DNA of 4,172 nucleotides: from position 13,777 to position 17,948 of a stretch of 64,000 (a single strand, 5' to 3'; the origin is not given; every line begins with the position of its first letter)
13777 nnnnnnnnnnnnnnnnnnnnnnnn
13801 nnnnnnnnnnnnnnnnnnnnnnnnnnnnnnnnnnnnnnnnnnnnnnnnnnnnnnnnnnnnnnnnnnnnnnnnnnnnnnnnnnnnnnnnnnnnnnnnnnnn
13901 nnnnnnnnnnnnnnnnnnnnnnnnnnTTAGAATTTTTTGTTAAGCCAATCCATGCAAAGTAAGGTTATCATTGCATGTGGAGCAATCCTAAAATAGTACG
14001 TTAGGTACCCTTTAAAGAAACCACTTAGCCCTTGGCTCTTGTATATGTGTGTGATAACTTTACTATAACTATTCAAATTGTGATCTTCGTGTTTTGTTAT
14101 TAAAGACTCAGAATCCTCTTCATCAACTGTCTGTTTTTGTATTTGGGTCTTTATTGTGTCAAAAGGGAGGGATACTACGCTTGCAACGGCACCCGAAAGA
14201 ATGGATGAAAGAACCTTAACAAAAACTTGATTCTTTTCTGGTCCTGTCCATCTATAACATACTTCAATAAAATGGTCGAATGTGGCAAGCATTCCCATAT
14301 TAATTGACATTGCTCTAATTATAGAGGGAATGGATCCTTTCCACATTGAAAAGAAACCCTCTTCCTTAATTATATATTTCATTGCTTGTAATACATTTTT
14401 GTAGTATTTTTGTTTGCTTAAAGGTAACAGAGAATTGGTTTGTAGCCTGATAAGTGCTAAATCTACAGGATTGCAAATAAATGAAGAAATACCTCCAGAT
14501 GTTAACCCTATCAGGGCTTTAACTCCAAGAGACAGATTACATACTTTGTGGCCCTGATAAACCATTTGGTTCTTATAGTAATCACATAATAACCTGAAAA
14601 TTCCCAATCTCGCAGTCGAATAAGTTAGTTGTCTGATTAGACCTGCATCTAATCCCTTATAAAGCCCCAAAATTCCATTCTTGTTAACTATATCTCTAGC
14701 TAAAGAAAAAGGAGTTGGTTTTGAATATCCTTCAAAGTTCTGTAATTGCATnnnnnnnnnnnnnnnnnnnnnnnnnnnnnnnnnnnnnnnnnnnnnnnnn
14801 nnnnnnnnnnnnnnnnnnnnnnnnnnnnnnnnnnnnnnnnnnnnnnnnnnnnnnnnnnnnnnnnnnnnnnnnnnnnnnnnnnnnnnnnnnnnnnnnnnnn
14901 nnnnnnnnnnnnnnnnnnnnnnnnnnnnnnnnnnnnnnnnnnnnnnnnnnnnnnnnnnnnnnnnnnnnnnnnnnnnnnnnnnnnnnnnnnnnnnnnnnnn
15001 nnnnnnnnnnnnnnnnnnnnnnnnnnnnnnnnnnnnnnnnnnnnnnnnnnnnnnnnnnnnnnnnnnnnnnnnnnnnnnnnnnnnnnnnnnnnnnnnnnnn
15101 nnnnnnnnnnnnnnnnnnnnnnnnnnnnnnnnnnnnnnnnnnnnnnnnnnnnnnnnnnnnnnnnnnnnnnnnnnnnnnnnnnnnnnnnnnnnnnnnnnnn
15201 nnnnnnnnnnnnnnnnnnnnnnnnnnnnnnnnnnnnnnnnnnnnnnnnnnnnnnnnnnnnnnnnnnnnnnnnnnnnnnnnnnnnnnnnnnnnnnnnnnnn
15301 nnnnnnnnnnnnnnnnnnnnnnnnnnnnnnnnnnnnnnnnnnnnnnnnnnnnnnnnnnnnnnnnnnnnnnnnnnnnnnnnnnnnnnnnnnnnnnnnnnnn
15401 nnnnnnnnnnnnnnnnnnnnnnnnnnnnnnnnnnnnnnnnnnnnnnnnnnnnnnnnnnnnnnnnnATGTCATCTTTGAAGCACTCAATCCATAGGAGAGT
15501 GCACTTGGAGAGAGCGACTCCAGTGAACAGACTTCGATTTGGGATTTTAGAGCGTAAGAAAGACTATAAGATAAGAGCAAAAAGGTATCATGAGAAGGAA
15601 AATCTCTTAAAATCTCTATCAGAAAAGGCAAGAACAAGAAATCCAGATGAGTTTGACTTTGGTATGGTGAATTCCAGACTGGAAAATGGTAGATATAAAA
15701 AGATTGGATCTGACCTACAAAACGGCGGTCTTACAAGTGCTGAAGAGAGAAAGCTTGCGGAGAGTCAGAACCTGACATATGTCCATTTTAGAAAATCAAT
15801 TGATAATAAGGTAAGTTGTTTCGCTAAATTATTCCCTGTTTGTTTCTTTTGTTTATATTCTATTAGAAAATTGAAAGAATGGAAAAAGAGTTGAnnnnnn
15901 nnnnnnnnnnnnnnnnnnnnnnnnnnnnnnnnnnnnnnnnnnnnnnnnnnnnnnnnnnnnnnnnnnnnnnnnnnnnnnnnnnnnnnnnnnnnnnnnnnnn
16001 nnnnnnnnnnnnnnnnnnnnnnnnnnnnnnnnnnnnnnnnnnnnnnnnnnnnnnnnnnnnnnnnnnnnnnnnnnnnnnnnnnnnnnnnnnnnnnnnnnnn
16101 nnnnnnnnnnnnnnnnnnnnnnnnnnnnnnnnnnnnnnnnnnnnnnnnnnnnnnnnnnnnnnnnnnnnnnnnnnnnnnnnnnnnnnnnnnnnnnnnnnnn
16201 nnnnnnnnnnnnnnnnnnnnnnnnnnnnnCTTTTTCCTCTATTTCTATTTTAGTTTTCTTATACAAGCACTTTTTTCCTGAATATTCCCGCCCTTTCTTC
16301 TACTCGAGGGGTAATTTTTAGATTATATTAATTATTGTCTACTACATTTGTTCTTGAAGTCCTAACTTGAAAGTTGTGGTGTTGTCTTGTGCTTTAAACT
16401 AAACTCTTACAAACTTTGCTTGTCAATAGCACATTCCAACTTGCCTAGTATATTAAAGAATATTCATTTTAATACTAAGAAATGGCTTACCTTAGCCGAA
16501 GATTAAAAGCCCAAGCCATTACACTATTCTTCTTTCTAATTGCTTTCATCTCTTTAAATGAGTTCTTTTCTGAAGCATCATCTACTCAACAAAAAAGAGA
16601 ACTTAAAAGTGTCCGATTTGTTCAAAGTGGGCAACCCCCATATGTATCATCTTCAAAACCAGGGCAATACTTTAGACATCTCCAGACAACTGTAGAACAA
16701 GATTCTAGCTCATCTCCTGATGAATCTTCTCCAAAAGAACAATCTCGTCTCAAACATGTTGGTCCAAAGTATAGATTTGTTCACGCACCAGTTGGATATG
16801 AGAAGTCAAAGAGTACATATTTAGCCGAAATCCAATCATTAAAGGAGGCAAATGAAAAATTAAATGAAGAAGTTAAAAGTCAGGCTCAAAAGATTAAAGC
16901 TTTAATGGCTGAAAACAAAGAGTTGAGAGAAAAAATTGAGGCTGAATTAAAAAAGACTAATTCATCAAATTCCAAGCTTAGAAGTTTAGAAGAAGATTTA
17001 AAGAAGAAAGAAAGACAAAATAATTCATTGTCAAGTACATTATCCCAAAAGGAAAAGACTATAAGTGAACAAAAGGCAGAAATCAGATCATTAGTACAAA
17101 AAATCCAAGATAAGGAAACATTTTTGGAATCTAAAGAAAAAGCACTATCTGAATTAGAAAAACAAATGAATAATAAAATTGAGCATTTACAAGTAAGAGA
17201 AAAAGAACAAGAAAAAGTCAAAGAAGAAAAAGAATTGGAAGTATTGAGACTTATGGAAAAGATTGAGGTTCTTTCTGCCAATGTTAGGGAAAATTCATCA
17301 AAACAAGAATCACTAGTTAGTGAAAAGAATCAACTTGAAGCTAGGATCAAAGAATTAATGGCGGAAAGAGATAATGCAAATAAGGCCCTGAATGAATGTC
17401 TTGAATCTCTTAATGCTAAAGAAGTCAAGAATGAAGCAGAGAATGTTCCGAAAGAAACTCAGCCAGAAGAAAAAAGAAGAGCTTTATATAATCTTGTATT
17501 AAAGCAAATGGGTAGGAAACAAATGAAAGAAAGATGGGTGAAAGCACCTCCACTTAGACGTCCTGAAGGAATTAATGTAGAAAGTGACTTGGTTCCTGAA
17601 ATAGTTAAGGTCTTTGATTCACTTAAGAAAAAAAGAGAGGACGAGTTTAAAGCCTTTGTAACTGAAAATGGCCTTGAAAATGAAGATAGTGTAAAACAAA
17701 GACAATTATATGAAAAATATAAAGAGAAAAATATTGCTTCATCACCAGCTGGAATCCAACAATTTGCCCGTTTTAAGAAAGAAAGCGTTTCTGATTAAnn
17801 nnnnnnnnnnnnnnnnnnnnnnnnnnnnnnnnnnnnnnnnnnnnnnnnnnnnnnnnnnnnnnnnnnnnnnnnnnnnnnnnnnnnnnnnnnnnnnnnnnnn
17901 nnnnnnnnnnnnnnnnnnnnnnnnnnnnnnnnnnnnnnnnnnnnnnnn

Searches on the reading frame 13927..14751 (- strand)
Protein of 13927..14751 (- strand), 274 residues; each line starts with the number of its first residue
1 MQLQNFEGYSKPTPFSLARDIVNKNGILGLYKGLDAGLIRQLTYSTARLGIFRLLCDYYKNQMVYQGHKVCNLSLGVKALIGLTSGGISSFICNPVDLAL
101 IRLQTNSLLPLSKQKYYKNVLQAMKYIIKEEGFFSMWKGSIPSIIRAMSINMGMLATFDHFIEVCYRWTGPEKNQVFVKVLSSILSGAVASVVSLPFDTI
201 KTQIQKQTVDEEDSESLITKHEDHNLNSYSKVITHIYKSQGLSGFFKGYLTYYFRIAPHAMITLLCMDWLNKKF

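Call 6: search_protein_families(library=pfam, proteins=[window:13927-14751:-])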
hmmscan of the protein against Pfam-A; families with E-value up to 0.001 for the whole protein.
window:13927-14751:- (274 aa): 1 family
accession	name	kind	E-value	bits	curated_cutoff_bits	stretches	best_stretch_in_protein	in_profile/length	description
PF00153.32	Mito_carr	-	3.6e-45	152.1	22.3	3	74-164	4-91/96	Mitochondrial carrier protein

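Call 20: find_homologous_proteins(query=window:13927-14751:-, max_evalue=1e-20)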
Query window:13927-14751:- (274 aa): 536 proteins with E <= 1e-20 among 1331 candidates; the best 120 are listed.
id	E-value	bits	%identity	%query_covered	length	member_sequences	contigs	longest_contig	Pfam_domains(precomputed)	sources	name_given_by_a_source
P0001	2.1e-180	616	100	100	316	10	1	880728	PF00153.33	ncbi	ncbi:oxoglutarate/malate translocator protein [Cryptosporidium parvum]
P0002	2.5e-159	547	89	100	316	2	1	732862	PF00153.33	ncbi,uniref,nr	ncbi:Mitochondrial carrier protein family protein [Cryptosporidium meleagridis]|uniref:Mitochondrial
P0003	6.9e-146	503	82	100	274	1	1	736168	PF00153.33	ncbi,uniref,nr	ncbi:oxoglutarate malate translocator [Cryptosporidium sp. chipmunk genotype I]|uniref:oxoglutarate 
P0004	1.8e-113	397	64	100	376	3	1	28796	PF00153.33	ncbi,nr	ncbi:oxoglutarate/malate translocator protein [Cryptosporidium canis]|nr:oxoglutarate/malate translo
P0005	3.8e-113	396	63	100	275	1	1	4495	PF00153.33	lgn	-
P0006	1.1e-73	266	56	84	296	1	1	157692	PF00153.33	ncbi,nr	ncbi:2-oxoglutarate/malate translocase OMT [Cryptosporidium felis]|nr:2-oxoglutarate/malate transloc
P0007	8.0e-68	247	48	95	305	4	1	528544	PF00153.33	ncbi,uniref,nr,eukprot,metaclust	ncbi:carrier protein, putative [Cryptosporidium muris RN66]|uniref:Carrier protein, putative n=1 Tax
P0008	1.5e-65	240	46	98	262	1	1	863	PF00153.33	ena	-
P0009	8.3e-60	221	45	95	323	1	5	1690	PF00153.33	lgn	-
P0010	1.7e-59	220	44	100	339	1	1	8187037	PF00153.33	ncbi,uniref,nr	ncbi:2-oxoglutarate/malate translocase OMT [Besnoitia besnoiti]|uniref:2-oxoglutarate/malate translo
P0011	3.9e-59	218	45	99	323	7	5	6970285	PF00153.33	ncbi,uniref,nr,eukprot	ncbi:2-oxoglutarate/malate translocase OMT [Toxoplasma gondii TgCatPRC2]|uniref:2-oxoglutarate/malat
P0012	6.0e-58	215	44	97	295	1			PF00153.33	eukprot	eukprot:comp19358_c0_seq1/m.22302 comp19358_c0_seq1/g.22302 ORF comp19358_c0_seq1/g.22302 comp19358_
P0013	1.3e-57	213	44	99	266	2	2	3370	PF00153.33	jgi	-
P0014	3.3e-57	212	46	95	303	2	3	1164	PF00153.33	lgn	-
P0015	5.4e-57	211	43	99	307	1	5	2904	PF00153.33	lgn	-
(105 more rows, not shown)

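Call 21: find_encoding_contigs(protein=P0002, flank=10000, max_places=1)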
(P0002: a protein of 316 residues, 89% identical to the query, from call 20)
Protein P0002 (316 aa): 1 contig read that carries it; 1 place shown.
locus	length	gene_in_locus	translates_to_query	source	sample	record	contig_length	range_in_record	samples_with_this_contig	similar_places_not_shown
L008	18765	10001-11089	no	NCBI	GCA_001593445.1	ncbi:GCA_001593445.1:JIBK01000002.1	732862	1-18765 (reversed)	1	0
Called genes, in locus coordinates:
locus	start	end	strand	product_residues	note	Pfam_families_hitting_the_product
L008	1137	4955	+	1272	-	-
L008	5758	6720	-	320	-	-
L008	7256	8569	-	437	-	-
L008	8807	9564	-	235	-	PF03998:Utp11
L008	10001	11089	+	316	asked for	PF00153:Mito_carr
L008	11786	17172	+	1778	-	-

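Call 22: find_encoding_contigs(protein=P0003, flank=10000, max_places=1)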
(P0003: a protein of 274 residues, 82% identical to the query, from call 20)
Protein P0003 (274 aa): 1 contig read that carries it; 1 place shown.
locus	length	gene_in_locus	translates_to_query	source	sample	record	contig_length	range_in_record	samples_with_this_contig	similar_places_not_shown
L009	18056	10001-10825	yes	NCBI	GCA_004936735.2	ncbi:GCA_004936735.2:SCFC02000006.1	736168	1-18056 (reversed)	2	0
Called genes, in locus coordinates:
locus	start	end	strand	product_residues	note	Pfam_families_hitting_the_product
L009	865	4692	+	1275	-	-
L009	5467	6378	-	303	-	-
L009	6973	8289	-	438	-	PF12072:RNase_Y_N (weak)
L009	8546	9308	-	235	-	PF03998:Utp11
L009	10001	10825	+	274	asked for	PF00153:Mito_carr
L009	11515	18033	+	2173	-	-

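Call 23: find_encoding_contigs(protein=P0004, flank=10000, max_places=1)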
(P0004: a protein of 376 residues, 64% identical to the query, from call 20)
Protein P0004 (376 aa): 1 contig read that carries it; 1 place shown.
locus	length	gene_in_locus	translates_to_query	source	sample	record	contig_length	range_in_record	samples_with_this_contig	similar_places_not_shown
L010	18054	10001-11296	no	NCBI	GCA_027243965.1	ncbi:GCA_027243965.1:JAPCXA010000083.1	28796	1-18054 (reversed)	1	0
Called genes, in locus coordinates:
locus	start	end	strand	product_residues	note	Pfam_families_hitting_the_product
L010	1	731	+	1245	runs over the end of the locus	-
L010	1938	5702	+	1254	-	-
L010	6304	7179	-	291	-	-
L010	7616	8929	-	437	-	PF14662:KASH_CCD (weak), PF24161:CCDC39 (faint)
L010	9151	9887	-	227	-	PF03998:Utp11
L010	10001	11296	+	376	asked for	PF00153:Mito_carr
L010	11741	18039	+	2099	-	-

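Call 24: find_encoding_contigs(protein=P0006, flank=10000, max_places=1)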
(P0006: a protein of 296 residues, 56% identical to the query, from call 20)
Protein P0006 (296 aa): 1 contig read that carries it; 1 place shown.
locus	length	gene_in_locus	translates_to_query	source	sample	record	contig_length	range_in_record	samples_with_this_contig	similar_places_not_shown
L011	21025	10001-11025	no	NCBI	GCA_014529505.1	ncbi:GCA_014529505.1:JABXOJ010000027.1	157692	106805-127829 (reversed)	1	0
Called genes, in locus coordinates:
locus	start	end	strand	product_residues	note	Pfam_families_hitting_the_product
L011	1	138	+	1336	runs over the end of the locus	-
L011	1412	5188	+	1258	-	-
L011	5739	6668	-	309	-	-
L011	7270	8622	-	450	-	-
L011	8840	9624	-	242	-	PF03998:Utp11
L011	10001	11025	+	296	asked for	PF00153:Mito_carr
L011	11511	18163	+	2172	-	-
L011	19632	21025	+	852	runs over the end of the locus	PF00350:Dynamin_N, PF01031:Dynamin_M, PF02212:GED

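Call 25: find_encoding_contigs(protein=P0007, flank=10000, max_places=1)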
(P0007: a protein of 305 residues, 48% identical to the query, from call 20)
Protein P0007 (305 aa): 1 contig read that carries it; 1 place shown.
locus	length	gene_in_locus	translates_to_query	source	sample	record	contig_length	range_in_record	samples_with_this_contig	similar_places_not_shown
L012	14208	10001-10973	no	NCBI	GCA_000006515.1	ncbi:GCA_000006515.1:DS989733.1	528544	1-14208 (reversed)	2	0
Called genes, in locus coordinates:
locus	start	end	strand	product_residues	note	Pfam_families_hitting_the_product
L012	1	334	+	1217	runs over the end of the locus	-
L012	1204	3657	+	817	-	-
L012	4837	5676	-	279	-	-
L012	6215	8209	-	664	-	-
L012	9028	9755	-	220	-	PF03998:Utp11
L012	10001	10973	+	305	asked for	PF00153:Mito_carr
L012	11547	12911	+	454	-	-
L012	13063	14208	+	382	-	?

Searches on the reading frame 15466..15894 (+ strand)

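Call 6: search_protein_families(library=pfam, proteins=[window:15466-15894:+])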
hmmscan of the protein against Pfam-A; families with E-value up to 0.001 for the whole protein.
window:15466-15894:+ (142 aa): 1 family
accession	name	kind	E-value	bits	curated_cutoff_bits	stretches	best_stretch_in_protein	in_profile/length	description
PF03998.19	Utp11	-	4.3e-34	119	25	1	10-115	1-106/242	Utp11 protein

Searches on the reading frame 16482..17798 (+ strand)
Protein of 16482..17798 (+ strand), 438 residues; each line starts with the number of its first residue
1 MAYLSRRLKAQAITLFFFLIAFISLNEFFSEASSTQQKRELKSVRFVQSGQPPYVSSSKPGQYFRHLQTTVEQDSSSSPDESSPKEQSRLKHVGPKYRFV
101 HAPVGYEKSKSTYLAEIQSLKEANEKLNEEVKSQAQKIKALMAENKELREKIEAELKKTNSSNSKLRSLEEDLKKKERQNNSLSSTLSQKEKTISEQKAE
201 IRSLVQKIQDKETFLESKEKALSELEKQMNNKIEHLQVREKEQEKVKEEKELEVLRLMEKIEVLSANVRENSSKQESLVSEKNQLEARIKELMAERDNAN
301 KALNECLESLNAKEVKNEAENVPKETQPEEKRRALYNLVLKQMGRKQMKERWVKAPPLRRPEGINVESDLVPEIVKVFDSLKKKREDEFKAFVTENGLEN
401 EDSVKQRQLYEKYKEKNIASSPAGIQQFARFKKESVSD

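Call 6: search_protein_families(library=pfam, proteins=[window:16482-17798:+])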
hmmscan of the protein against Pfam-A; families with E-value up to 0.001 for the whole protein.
window:16482-17798:+ (438 aa): 0 families

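Call 7: find_encoding_contigs(protein=window:16482-17798:+, flank=3000, max_places=6)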
Protein window:16482-17798:+ (438 aa): 4 contigs read that carry it; 2 places shown.
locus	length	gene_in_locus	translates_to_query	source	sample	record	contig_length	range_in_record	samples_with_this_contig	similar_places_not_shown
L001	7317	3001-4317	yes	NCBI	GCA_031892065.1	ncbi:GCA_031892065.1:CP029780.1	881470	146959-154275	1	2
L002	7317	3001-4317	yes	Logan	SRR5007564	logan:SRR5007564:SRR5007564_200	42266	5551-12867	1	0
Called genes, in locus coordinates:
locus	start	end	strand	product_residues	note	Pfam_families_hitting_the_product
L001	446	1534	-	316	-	PF00153:Mito_carr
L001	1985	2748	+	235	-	PF03998:Utp11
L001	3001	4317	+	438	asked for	-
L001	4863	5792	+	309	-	-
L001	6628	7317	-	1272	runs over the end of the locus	-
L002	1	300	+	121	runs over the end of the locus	-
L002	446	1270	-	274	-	PF00153:Mito_carr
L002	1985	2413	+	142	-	PF03998:Utp11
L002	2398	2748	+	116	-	PF03998:Utp11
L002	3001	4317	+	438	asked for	-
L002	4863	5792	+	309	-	-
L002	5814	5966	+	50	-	-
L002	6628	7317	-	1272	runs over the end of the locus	-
